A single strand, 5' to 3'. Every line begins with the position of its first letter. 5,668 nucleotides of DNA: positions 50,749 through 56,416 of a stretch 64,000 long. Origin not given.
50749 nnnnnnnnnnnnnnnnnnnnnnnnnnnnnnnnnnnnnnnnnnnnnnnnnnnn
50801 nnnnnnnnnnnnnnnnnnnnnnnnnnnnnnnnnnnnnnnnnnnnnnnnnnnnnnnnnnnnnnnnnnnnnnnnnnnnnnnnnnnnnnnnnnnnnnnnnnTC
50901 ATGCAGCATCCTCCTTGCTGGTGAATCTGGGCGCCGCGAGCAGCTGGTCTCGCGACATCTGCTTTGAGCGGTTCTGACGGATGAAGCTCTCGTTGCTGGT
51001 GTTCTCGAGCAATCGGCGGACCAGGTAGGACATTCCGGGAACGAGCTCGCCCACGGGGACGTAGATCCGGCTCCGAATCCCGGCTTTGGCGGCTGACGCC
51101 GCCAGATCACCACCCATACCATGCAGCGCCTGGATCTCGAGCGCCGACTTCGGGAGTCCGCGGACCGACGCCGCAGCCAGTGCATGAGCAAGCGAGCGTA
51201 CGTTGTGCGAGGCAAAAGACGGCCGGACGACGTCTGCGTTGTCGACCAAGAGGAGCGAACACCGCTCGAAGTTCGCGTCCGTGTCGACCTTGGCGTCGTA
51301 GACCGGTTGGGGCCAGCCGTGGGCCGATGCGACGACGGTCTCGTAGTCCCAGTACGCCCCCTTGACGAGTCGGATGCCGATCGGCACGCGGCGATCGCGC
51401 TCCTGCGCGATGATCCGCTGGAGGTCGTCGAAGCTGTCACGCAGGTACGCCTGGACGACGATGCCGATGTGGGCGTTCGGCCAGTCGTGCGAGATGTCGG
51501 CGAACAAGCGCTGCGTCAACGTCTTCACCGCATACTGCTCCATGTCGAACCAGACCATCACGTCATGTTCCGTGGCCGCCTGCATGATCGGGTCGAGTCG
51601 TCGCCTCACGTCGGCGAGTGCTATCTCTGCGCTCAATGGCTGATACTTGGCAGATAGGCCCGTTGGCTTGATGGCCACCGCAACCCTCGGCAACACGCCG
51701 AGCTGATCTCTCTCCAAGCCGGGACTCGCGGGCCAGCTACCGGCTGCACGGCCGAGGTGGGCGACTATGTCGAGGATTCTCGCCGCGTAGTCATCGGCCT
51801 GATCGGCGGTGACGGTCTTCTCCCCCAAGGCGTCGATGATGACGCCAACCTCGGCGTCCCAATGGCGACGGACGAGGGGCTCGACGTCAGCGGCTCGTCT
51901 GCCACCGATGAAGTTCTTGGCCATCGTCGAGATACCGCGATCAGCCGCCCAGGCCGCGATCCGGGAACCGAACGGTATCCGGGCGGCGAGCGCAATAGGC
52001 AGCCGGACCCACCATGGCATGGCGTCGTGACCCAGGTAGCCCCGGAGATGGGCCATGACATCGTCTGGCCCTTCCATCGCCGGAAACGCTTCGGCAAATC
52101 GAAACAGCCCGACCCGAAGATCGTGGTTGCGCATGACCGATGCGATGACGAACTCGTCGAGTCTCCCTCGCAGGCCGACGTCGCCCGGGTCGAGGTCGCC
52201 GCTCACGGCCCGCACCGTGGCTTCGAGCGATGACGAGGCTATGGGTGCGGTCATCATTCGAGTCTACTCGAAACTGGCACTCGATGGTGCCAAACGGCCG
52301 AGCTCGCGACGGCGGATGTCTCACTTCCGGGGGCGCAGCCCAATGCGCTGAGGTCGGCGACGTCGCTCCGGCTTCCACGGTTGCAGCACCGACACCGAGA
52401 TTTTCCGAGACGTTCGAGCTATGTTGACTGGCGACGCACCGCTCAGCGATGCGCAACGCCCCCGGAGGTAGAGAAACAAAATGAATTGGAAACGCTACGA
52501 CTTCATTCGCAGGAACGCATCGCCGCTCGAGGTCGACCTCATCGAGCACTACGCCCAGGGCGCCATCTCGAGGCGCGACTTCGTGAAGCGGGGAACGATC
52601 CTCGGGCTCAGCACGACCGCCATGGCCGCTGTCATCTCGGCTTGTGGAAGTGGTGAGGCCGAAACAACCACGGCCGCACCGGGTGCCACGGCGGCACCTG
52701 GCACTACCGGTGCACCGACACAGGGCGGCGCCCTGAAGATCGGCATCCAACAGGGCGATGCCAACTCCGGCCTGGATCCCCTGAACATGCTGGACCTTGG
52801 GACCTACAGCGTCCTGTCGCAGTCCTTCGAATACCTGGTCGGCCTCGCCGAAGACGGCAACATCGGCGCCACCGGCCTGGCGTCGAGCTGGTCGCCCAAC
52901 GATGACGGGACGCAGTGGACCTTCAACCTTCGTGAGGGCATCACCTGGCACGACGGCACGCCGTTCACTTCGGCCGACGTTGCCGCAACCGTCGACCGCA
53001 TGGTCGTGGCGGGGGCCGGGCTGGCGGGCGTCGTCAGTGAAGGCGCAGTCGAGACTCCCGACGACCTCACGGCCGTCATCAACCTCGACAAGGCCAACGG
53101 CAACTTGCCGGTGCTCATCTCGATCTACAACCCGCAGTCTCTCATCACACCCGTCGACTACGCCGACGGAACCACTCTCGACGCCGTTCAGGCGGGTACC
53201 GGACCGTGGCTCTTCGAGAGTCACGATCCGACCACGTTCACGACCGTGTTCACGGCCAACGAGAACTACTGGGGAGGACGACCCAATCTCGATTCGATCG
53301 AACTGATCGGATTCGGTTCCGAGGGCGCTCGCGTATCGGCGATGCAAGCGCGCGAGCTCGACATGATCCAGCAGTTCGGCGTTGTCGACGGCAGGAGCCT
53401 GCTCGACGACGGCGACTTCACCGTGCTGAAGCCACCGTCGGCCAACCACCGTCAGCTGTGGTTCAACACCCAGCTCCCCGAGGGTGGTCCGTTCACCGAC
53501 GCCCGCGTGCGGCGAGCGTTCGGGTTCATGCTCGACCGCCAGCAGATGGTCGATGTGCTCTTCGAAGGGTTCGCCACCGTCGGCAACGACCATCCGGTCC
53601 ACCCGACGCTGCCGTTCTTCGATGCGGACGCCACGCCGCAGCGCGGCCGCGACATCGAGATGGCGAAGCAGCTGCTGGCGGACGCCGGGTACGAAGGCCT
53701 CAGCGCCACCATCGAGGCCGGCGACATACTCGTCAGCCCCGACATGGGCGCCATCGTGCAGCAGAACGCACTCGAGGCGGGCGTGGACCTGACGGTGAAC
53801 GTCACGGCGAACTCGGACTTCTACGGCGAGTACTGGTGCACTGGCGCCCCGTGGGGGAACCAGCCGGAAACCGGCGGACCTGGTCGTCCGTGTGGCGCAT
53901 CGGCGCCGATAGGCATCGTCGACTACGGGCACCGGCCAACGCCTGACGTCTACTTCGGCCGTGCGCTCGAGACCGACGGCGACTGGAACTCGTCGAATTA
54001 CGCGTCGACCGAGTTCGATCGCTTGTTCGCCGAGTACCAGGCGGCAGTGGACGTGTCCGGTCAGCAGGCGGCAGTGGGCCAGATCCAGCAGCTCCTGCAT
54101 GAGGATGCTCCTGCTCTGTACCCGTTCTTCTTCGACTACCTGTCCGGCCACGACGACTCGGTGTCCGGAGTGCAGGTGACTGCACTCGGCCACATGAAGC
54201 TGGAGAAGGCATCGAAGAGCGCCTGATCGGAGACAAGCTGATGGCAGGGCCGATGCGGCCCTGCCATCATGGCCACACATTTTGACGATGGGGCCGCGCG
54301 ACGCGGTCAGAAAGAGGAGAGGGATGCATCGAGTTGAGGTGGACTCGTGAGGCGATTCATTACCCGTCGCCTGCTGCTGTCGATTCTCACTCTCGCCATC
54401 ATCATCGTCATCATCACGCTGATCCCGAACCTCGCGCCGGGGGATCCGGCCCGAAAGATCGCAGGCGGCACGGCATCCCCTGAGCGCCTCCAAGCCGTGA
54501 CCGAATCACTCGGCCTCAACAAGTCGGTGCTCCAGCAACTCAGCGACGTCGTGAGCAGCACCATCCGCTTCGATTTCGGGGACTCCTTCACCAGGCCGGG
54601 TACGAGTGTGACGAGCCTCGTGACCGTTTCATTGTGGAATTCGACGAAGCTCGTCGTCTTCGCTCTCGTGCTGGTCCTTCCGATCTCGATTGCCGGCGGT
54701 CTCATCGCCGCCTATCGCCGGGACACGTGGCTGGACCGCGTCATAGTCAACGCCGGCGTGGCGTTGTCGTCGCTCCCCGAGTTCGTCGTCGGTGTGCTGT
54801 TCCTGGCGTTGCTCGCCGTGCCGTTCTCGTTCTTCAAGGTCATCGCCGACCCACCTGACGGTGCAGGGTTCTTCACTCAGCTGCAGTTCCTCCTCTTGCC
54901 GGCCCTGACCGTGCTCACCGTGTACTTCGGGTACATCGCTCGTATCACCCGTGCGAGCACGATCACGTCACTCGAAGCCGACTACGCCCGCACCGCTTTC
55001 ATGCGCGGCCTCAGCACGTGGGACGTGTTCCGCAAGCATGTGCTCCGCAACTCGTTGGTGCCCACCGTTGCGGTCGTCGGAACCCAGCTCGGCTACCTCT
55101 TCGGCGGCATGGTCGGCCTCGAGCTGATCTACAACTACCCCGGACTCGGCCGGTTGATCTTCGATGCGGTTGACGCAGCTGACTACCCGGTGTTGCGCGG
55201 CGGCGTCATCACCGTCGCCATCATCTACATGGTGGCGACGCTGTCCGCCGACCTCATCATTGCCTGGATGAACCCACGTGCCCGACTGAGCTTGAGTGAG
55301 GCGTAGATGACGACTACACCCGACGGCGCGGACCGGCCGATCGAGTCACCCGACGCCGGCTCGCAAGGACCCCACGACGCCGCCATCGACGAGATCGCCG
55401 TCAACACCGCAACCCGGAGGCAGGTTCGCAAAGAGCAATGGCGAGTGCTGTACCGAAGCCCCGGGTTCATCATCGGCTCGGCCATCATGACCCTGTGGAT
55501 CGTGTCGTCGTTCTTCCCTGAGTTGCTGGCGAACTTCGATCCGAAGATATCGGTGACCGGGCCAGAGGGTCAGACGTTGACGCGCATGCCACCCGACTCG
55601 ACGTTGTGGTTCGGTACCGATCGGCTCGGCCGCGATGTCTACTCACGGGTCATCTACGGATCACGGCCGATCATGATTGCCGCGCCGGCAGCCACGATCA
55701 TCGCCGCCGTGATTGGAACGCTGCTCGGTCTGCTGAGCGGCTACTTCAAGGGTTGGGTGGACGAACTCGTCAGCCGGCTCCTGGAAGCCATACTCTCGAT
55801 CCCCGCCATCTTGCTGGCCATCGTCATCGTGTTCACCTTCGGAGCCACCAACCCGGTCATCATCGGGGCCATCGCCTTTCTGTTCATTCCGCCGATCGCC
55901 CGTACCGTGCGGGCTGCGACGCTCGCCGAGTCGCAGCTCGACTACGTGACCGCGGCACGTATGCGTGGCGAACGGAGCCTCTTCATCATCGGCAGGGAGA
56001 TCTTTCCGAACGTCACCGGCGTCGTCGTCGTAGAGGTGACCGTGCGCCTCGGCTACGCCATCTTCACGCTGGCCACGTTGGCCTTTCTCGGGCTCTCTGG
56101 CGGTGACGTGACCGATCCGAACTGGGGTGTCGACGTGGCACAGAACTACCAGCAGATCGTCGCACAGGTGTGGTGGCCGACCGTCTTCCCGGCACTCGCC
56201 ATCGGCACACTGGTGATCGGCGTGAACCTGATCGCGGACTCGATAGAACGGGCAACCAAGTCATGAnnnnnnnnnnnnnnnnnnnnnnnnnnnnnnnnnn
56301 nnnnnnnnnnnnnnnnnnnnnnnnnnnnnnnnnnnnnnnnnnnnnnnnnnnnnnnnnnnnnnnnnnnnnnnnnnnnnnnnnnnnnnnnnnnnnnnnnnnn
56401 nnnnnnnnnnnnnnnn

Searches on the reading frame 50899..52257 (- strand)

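Call 7: search_protein_families(library=pfam, proteins=[window:50899-52257:-], max_evalue=0.001)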
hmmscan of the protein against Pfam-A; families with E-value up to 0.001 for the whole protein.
window:50899-52257:- (452 aa): 2 families
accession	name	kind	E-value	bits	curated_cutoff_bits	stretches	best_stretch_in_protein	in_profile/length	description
PF01619.24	Pro_dh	-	2.7e-81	273.6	27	1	130-428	6-278/278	Proline dehydrogenase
PF18083.6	PutA_N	-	4.6e-16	59.3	25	1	30-116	25-113/113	Proline utilization A N-terminal domain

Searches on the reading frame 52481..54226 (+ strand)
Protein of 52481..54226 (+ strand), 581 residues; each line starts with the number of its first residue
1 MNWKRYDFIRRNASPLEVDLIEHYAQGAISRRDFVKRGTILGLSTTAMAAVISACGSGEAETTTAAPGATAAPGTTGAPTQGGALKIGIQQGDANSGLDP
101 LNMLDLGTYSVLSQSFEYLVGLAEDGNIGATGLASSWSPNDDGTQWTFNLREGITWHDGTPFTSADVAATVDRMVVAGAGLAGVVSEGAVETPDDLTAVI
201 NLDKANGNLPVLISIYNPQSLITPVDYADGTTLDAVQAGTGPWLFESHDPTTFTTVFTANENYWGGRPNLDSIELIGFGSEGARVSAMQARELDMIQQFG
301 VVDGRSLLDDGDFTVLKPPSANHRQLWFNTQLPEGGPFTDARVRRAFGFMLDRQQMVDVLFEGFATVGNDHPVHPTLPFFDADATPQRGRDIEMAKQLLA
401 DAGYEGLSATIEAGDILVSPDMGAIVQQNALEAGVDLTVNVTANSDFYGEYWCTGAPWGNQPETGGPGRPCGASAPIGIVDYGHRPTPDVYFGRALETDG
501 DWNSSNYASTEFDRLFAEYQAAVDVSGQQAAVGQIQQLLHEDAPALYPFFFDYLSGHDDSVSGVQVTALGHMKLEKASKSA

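Call 7: search_protein_families(library=pfam, proteins=[window:52481-54226:+], max_evalue=0.001)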
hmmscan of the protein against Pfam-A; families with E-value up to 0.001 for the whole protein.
window:52481-54226:+ (581 aa): 1 family
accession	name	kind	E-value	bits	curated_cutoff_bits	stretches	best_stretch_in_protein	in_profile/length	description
PF00496.27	SBP_bac_5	-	6.2e-66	223.4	32.4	1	132-448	5-330/368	Bacterial extracellular solute-binding proteins, family 5 Middle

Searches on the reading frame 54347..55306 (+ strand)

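Call 7: search_protein_families(library=pfam, proteins=[window:54347-55306:+], max_evalue=0.001)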
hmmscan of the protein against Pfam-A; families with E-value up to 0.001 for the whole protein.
window:54347-55306:+ (319 aa): 2 families
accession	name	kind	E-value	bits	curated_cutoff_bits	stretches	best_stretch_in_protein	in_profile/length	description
PF00528.27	BPD_transp_1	-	6.8e-37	127.4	26.4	1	115-313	2-183/184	Binding-protein-dependent transport system inner membrane component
PF19300.4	BPD_transp_1_N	-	8.7e-10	39.2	23.8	1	1-73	1-73/114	Binding-prot-dependent transport system membrane comp, N-term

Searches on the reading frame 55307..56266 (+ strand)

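Call 7: search_protein_families(library=pfam, proteins=[window:55307-56266:+], max_evalue=0.001)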
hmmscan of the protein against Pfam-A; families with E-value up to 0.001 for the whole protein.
window:55307-56266:+ (319 aa): 1 family
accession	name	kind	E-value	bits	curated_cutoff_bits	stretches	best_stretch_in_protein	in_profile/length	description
PF00528.27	BPD_transp_1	-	2.4e-24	86.5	26.4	1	137-317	1-182/184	Binding-protein-dependent transport system inner membrane component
